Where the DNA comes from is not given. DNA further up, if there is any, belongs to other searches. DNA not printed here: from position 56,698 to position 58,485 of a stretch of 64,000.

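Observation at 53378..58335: Minus-strand block of four uncharacterised genes: NTase, an interrupted sugar-isomerase-like TIM barrel, an acidic protein and a 495-aa unknown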

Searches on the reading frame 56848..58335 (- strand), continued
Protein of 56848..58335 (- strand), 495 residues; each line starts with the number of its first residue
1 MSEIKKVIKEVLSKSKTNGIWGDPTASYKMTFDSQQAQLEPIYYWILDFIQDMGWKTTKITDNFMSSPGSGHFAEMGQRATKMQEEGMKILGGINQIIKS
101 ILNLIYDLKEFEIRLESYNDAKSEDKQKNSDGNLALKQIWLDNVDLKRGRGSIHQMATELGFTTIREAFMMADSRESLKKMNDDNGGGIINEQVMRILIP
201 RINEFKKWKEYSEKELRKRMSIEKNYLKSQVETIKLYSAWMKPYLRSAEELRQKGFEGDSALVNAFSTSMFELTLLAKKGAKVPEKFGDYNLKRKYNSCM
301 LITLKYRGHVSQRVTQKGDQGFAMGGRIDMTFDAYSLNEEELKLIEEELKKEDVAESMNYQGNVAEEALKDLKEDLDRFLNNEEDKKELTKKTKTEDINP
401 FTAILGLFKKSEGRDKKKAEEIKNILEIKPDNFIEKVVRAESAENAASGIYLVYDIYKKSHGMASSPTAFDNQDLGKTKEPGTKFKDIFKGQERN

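Call 51: fold_search(model_id=the predicted structure, library=viral)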
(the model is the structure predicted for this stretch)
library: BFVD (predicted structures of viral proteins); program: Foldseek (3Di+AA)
matches with E <= 10: 567; with E <= 0.001: 0
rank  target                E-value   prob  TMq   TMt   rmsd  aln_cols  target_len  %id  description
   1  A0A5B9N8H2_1          1.6e-02  0.41  0.15  0.09  21.3       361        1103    8  (no name in the UniProt tables at hand)
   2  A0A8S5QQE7            2.4e-02  0.20  0.10  0.04  40.8       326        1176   11  Tail protein [Siphoviridae sp. ctE6L85]
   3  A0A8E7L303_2          2.8e-02  0.20  0.11  0.08  18.8       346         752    9  Tail protein [Enterococcus phage 113]
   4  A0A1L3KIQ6            2.8e-02  0.08  0.09  0.09  34.1       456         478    8  Uncharacterized protein [Hubei levi-like virus 8]
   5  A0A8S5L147            4.6e-02  0.20  0.14  0.13  19.1       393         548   11  Maturation protein [ssRNA phage SRR7976299_8]
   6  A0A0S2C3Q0            5.4e-02  0.11  0.08  0.12  38.6       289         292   11  Putative ORF3 protein [Human plasma-associated gemycircularvirus]
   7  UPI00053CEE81         6.1e-02  0.54  0.11  0.28  31.1       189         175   14  (no name look-up for this kind of identifier)
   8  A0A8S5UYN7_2          6.4e-02  0.75  0.18  0.12  17.0       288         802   10  Endosialidase chaperone [Siphoviridae sp. ctkKt3]
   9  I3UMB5                7.5e-02  0.77  0.15  0.16  18.7       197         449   15  Rad50/SbcC-type AAA domain-containing protein [Colwellia phage 9A]
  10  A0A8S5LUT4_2          8.0e-02  0.13  0.12  0.08  37.0       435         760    8  Tail protein [Siphoviridae sp. ctMsr1]
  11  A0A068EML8            1.0e-01  0.09  0.11  0.12  24.6       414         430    9  Maturation/attachment protein [Marine phage EC]
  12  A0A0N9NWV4            1.1e-01  0.16  0.13  0.06  43.7       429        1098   10  (no name in the UniProt tables at hand)
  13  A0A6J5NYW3            1.2e-01  0.18  0.13  0.11  36.4       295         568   14  Endonuclease subunit [uncultured Caudovirales phage]
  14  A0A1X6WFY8            1.2e-01  0.41  0.16  0.27  14.7       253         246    9  (no name in the UniProt tables at hand)
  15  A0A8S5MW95            1.2e-01  0.41  0.14  0.17  14.2       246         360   13  Hint [Caudovirales sp. ctUL28]
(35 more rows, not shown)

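Call 53: find_homologous_proteins(query=A5, max_evalue=0.001)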
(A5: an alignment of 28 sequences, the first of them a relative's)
Query A5 (28 sequences) (499 aa, profile of the alignment): 284 proteins with E <= 0.001 among 8000 candidates; the best 120 are listed.
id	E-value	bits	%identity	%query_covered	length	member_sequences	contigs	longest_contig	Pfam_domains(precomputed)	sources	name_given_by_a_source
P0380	3.5e-174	598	42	91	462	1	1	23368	-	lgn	-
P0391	1.5e-173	596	39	95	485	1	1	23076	-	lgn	-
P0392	1.8e-173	596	38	91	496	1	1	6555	-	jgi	-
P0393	7.3e-173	594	46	75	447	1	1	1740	-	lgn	-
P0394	4.5e-172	591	42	92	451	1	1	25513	-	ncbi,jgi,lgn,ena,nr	ncbi:MAG: hypothetical protein KKG60_00755 [Nanoarchaeota archaeon]|nr:hypothetical protein [Nanoarc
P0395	4.9e-172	591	38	100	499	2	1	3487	-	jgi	-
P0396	5.1e-172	591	37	94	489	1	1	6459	-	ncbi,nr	ncbi:hypothetical protein JXA85_05140 [Candidatus Woesearchaeota archaeon]|nr:hypothetical protein [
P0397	5.2e-172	591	39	89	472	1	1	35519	-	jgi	jgi:hypothetical protein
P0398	6.6e-172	591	39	96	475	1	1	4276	-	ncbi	-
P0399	1.7e-171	590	37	92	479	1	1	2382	-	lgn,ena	-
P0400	4.2e-171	588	38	89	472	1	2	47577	-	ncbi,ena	-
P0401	7.4e-171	587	37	92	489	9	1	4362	-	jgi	-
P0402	1.4e-170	587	37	92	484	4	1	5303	-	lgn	-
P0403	1.5e-170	586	39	89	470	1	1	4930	-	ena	-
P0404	1.6e-170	586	41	89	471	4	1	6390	-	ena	-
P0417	4.1e-169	582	38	89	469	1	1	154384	-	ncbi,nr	ncbi:hypothetical protein HYX02_05470 [Candidatus Woesearchaeota archaeon]|nr:hypothetical protein [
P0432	3.5e-168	579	38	89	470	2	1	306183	-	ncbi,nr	ncbi:hypothetical protein HYW20_06195 [Candidatus Woesearchaeota archaeon]|nr:hypothetical protein [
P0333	5.4e-165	568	100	100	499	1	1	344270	-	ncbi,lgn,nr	ncbi:MAG: hypothetical protein PHG05_03795 [Candidatus Nanoarchaeia archaeon]|nr:hypothetical protei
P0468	9.4e-165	567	40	89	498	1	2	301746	-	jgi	-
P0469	2.6e-164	566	37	93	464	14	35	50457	-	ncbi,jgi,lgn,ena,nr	ncbi:hypothetical protein J4413_04450 [Candidatus Woesearchaeota archaeon]|nr:hypothetical protein [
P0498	7.0e-161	555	38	92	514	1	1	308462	-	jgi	jgi:hypothetical protein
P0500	8.6e-161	554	37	96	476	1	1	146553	-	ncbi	ncbi:MAG: hypothetical protein V1837_00390 [Candidatus Woesearchaeota archaeon]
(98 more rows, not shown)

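Call 54: find_encoding_contigs(protein=P0432, flank=8000, max_places=1)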
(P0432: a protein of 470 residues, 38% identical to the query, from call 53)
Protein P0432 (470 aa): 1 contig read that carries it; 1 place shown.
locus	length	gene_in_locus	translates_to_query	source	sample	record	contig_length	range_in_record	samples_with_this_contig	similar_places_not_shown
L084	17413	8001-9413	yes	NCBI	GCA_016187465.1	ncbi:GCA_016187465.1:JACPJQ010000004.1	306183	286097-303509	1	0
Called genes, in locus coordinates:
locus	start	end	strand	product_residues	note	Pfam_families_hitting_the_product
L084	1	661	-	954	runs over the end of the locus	-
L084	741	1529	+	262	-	PF05833:NFACT_N (weak), PF05670:NFACT-R_1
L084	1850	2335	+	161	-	PF00583:Acetyltransf_1, PF13420:Acetyltransf_4 (faint), PF13673:Acetyltransf_10, PF13508:Acetyltransf_7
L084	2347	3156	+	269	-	PF03692:CxxCxxCC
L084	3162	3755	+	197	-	PF03853:YjeF_N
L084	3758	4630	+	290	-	PF01256:Carb_kinase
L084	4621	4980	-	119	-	PF14251:PterinBD-DUF4346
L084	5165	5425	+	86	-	PF15738:YafQ_toxin (weak), PF05016:ParE_toxin (weak)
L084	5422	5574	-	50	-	-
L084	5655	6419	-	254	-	-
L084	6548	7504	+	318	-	PF01037:AsnC_trans_reg (faint), PF01047:MarR (faint), PF13404:HTH_AsnC-type, PF13412:HTH_24, PF13404:HTH_AsnC-type, PF13412:HTH_24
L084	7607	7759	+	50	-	-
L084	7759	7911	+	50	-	-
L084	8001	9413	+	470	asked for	-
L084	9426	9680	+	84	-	PF03083:MtN3_slv, PF04193:PQ-loop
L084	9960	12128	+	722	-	PF01261:AP_endonuc_2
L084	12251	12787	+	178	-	PF18765:Polbeta, PF01909:NTP_transf_2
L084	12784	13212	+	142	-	-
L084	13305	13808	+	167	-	-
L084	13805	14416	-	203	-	-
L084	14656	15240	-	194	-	PF13810:DUF4185, PF16396:DUF5005 (faint)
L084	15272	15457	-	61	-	-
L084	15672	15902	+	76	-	-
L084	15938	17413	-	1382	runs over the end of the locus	PF22842:Pel9A-like_beta_helix, PF13229:Beta_helix (weak)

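Call 55: find_encoding_contigs(protein=P0333, flank=8000, max_places=1)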
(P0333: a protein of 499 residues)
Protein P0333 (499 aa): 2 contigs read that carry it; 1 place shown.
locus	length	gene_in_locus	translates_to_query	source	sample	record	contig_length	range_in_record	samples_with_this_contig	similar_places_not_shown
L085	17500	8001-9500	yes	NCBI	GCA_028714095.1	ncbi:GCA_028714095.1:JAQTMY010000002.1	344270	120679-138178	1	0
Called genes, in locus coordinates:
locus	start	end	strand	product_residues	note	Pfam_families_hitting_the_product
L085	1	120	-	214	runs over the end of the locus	PF00318:Ribosomal_S2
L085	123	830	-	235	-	PF03946:Ribosomal_L11_N, PF00298:Ribosomal_L11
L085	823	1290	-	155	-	PF03439:Spt5-NGN, PF00467:KOW (weak)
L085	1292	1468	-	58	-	PF00584:SecE (weak)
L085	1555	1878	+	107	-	-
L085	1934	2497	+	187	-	-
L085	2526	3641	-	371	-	PF00091:Tubulin, PF12327:FtsZ_C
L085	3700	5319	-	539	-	PF00749:tRNA-synt_1c, PF03950:tRNA-synt_1c_C, PF20974:tRNA-synt_1c_C2 (weak)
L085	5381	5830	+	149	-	PF13636:Methyltranf_PUA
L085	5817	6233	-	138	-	PF01252:Peptidase_A8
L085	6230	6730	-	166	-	-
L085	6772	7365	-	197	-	-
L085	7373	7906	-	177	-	-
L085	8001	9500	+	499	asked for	-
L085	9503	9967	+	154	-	-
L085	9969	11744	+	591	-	PF01261:AP_endonuc_2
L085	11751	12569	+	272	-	-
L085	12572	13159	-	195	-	-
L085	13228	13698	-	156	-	-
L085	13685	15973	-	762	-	PF01326:PPDK_N, PF00391:PEP-utilizers, PF02896:PEP-utilizers_C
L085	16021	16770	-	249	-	PF06182:ABC2_membrane_6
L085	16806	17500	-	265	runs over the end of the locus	PF06182:ABC2_membrane_6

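Call 56: find_encoding_contigs(protein=P0498, flank=8000, max_places=1)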
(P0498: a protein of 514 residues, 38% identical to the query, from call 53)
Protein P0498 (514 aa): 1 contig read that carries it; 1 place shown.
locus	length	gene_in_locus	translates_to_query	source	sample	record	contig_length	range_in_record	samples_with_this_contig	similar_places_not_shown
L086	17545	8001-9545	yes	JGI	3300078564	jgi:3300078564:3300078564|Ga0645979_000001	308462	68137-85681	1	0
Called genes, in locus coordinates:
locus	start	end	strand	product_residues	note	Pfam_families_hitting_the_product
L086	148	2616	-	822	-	PF02463:SMC_N (weak), PF13476:AAA_23, PF13555:AAA_29 (weak)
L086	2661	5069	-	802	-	PF01326:PPDK_N, PF00391:PEP-utilizers, PF02896:PEP-utilizers_C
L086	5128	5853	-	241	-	-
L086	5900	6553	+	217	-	PF00590:TP_methylase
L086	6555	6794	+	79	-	-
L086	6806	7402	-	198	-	PF00177:Ribosomal_S7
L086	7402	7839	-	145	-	PF00164:Ribosom_S12_S23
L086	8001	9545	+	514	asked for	-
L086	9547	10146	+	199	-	-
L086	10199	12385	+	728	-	PF01261:AP_endonuc_2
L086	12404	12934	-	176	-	PF00252:Ribosomal_L16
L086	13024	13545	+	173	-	-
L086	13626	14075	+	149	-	-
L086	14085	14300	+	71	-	-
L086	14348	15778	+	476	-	-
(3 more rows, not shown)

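Call 68: find_encoding_contigs(protein=P0417, flank=7000, max_places=1)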
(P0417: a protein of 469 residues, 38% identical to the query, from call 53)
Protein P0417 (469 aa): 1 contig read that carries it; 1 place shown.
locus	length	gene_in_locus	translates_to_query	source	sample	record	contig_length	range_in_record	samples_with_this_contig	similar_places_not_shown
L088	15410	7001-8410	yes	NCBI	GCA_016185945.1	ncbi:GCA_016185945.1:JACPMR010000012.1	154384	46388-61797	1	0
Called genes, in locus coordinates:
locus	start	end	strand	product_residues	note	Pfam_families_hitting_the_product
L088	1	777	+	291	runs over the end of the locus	PF01256:Carb_kinase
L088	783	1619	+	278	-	PF02353:CMAS, PF01209:Ubie_methyltran, PF13489:Methyltransf_23, PF00398:RrnaAD (weak), PF13847:Methyltransf_31, PF08241:Methyltransf_11, PF08242:Methyltransf_12, PF13649:Methyltransf_25, +2 more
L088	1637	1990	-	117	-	PF14251:PterinBD-DUF4346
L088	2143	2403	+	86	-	PF04014:MazE_antitoxin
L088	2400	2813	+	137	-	PF13470:PIN_3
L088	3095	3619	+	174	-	PF15605:Ntox28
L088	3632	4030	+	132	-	PF24722:DUF7674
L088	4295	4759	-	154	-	PF27605:ODF2_C (weak)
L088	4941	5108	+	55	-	-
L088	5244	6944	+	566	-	PF00999:Na_H_Exchanger, PF02254:TrkA_N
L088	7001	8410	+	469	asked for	-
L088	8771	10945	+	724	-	PF01261:AP_endonuc_2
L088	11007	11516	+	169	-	-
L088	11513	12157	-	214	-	-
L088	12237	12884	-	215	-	-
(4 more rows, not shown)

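Call 69: find_encoding_contigs(protein=P0468, flank=7000, max_places=1)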
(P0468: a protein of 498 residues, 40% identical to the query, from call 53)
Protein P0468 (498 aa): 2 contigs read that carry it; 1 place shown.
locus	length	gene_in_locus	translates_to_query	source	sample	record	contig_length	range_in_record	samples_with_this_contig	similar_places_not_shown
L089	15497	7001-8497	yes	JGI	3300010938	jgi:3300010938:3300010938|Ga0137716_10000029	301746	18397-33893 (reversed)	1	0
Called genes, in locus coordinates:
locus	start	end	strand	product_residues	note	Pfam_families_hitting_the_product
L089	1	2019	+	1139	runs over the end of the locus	PF05048:NosD (weak), PF13229:Beta_helix (weak)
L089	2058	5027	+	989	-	PF05048:NosD (weak), PF13229:Beta_helix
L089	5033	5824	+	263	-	PF05833:NFACT_N (weak), PF05670:NFACT-R_1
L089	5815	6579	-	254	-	PF02254:TrkA_N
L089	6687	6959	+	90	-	PF01985:CRS1_YhbY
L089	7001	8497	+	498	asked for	-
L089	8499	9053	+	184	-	-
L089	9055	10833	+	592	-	PF01261:AP_endonuc_2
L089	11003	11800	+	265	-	-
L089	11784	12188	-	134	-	-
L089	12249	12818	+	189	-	PF02676:TYW3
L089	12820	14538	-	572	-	PF23619:Ig_VWA7 (faint)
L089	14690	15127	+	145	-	-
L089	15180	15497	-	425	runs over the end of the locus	PF02788:RuBisCO_large_N, PF00016:RuBisCO_large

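Call 70: find_encoding_contigs(protein=P0500, flank=7000, max_places=1)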
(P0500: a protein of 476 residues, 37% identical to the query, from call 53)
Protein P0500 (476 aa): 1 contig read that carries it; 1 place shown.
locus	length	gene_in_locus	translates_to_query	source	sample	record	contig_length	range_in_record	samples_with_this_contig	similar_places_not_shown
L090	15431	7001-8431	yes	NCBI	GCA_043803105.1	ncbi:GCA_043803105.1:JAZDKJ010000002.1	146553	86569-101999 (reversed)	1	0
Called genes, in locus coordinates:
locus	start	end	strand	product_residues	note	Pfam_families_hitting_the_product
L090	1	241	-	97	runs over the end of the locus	-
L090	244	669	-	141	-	-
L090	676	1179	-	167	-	PF03692:CxxCxxCC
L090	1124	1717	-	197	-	PF01025:GrpE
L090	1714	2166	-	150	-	PF00011:HSP20, PF17886:ArsA_HSP20 (weak)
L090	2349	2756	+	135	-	PF12802:MarR_2 (weak), PF12840:HTH_20 (weak), PF08279:HTH_11 (weak), PF01022:HTH_5 (weak)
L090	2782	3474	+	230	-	PF01177:Asp_Glu_race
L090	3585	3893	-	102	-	-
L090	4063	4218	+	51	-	PF04014:MazE_antitoxin (weak)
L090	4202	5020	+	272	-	PF01256:Carb_kinase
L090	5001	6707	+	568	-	PF00999:Na_H_Exchanger, PF02254:TrkA_N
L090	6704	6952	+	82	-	PF01985:CRS1_YhbY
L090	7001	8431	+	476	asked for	-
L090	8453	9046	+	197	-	-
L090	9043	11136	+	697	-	PF01261:AP_endonuc_2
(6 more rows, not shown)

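Call 87: find_encoding_contigs(protein=window:56848-58335:-, flank=3000, max_places=2)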
Protein window:56848-58335:- (495 aa): 2 contigs read that carry it; 1 place shown.
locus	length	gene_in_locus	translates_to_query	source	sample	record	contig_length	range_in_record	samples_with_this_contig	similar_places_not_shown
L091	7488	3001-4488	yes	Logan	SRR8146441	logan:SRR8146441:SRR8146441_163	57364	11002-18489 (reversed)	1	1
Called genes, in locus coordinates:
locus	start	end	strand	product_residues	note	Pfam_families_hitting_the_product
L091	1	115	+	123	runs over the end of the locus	PF13187:Fer4_9 (faint), PF14697:Fer4_21 (faint), PF13237:Fer4_10 (weak), PF00037:Fer4 (faint), PF13183:Fer4_8, PF12800:Fer4_4 (faint), PF12838:Fer4_7 (weak), PF13534:Fer4_17 (weak)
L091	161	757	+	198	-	PF00578:AhpC-TSA, PF08534:Redoxin, PF10417:1-cysPrx_C (weak)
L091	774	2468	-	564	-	PF00749:tRNA-synt_1c, PF03950:tRNA-synt_1c_C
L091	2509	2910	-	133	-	-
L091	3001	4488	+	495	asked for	-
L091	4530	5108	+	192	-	-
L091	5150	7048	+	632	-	PF01261:AP_endonuc_2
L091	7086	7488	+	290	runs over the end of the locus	PF01909:NTP_transf_2, PF18765:Polbeta (weak)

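Call 89: search_dna_similar(query=window:56848-58335:-, collection=plasmids, mode=protein, max_evalue=0.01, max_rows=5)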
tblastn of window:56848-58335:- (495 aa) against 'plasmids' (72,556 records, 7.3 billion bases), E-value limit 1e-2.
No match.
